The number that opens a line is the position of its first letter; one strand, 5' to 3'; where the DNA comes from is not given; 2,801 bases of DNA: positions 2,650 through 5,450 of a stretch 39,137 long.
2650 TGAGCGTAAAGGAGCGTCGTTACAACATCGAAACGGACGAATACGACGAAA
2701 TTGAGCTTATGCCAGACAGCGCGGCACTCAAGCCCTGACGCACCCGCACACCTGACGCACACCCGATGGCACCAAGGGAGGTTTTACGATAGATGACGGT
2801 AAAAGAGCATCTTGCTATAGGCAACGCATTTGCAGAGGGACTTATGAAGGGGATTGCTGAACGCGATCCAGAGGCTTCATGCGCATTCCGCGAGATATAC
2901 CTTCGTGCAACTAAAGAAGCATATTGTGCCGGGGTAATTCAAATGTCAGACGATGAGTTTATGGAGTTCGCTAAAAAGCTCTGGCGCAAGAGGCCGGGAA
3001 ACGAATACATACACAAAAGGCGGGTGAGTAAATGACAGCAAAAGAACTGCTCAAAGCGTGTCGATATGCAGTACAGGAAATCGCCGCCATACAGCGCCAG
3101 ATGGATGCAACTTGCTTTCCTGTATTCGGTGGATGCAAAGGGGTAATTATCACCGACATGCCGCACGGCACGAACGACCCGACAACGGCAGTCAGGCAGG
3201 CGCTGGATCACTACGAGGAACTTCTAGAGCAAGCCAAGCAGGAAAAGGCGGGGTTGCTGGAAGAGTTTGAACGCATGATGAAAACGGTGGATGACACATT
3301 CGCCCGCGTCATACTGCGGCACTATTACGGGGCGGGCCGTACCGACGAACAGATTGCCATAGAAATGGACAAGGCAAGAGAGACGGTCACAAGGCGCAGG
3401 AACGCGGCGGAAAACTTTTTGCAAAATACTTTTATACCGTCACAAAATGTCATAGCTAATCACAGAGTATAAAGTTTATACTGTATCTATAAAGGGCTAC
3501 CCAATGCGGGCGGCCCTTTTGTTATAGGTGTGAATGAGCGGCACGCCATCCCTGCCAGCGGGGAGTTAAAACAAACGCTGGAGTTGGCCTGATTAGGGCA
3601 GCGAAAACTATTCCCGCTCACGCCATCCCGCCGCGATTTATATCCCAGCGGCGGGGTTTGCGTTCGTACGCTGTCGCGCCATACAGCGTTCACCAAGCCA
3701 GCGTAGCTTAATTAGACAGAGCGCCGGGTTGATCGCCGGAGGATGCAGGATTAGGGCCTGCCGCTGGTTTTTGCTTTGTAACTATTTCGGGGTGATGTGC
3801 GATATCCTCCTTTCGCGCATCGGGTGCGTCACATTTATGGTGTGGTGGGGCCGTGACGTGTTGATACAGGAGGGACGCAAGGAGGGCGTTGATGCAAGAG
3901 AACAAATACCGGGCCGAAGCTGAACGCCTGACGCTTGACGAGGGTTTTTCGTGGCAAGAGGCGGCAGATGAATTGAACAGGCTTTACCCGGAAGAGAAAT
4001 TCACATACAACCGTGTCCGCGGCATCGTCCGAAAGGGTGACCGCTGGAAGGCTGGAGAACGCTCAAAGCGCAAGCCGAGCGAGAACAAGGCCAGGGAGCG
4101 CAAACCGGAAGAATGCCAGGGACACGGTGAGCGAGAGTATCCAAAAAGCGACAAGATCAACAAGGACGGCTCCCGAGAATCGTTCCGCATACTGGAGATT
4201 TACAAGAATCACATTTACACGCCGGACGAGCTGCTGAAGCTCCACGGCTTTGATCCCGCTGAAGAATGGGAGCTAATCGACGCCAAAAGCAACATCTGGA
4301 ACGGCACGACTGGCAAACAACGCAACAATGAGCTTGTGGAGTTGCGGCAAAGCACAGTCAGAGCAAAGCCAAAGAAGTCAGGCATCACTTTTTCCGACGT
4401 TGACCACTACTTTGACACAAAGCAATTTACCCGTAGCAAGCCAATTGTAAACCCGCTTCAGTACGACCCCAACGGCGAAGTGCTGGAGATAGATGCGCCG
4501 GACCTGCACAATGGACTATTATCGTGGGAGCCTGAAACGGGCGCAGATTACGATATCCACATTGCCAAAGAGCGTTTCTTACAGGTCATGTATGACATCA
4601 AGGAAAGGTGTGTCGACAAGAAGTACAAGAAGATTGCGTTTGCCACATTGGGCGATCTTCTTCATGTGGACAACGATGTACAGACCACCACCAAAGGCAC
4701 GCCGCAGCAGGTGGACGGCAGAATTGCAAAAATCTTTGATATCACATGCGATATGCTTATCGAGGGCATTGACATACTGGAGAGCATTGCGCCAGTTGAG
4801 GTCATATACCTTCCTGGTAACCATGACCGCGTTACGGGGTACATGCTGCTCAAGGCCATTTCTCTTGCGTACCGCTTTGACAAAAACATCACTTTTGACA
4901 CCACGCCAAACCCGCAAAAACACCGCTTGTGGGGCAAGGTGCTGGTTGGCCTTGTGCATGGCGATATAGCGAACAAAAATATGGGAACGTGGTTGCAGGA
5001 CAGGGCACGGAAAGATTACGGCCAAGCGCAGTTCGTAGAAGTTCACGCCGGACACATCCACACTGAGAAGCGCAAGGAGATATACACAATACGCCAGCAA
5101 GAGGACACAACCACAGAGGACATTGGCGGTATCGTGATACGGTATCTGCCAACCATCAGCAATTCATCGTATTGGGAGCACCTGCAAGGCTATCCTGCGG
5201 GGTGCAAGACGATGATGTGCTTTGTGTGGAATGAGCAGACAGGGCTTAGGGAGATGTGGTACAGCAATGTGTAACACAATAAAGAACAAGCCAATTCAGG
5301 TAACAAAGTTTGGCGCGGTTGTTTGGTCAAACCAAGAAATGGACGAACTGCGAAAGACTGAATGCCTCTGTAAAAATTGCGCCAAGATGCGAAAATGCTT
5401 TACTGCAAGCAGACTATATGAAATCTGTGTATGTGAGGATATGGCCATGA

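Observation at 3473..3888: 415-bp gene-free, hairpin-dense island between the late activator and the first late gene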

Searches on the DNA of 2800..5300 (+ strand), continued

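Call 58: search_rna_families(sources=[L449, L450], threshold=evalue, max_evalue=5, show_alignments=6)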
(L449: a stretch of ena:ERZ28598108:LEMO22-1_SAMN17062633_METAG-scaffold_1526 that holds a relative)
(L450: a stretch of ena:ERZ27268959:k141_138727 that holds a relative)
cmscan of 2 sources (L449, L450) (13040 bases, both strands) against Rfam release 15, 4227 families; matches with E-value up to 5: 4.
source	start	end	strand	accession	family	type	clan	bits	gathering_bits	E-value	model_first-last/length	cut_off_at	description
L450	4426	4495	+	RF00005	tRNA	Gene; tRNA;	CL00001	57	29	2.4e-10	1-71/71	no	tRNA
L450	4426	4496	-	RF04354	Plastid-ycf2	Cis-reg;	-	27.4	65.7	0.036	1-75/75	no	Plastid-ycf2 5UTR RNA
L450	3047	3121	+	RF01734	Fluoride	Cis-reg; riboswitch;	-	24.8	34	0.0026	1-64/64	no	Fluoride riboswitch aptamer (crcB RNA motif)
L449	2186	2283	+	RF01306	sR52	Gene; snRNA; snoRNA; CD-box;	-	20.5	50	1.3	1-60/60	no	Small nucleolar RNA sR52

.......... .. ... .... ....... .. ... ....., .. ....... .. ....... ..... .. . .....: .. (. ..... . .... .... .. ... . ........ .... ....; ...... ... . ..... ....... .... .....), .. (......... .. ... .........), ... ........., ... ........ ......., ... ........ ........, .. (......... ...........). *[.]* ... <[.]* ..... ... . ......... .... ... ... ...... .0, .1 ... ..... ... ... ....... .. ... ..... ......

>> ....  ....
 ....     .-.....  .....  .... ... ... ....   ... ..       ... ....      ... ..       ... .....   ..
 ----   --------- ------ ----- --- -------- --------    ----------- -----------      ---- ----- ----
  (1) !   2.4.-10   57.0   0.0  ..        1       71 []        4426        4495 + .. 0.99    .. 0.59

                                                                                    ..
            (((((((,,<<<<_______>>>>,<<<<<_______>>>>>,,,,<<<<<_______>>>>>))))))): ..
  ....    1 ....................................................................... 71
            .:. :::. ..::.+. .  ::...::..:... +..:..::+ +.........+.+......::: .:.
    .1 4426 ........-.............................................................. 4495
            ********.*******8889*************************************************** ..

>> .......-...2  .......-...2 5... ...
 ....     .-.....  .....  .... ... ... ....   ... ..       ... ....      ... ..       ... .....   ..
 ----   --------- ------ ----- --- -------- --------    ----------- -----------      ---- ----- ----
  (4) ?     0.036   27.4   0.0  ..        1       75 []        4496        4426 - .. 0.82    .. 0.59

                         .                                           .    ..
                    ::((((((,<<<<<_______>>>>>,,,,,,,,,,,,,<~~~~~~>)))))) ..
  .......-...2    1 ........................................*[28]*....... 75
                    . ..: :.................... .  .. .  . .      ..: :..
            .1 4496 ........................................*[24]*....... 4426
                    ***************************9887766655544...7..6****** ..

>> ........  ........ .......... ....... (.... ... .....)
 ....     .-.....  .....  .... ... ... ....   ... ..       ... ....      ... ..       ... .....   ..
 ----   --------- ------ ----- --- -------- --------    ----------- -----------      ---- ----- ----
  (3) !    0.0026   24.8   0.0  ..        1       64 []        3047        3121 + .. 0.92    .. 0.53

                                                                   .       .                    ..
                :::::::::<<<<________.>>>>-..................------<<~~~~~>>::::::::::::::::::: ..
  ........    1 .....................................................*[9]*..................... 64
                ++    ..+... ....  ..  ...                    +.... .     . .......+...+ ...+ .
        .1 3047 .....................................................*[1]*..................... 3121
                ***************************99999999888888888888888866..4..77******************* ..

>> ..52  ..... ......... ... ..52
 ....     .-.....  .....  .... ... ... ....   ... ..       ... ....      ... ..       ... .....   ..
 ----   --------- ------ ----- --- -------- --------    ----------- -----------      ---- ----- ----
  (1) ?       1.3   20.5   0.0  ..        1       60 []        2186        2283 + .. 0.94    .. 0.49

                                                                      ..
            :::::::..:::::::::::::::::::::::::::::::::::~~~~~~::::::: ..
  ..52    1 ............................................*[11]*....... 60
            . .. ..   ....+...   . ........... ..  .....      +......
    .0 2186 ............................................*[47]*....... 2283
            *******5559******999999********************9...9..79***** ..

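Call 80: build_rna_model(alignment_id=A9, structure=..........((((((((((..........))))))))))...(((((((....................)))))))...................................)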
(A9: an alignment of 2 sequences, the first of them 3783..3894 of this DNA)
Model R1 built from alignment A9 (2 sequences, 112 columns); structure: as given.
model positions 112; base pairs 17; branch points 1; effective number of sequences 0.93; information 0.59 bits per position. Calibrated on 0.2 Mb of random sequence (short: E-values are rough).
structure used (alignment columns):
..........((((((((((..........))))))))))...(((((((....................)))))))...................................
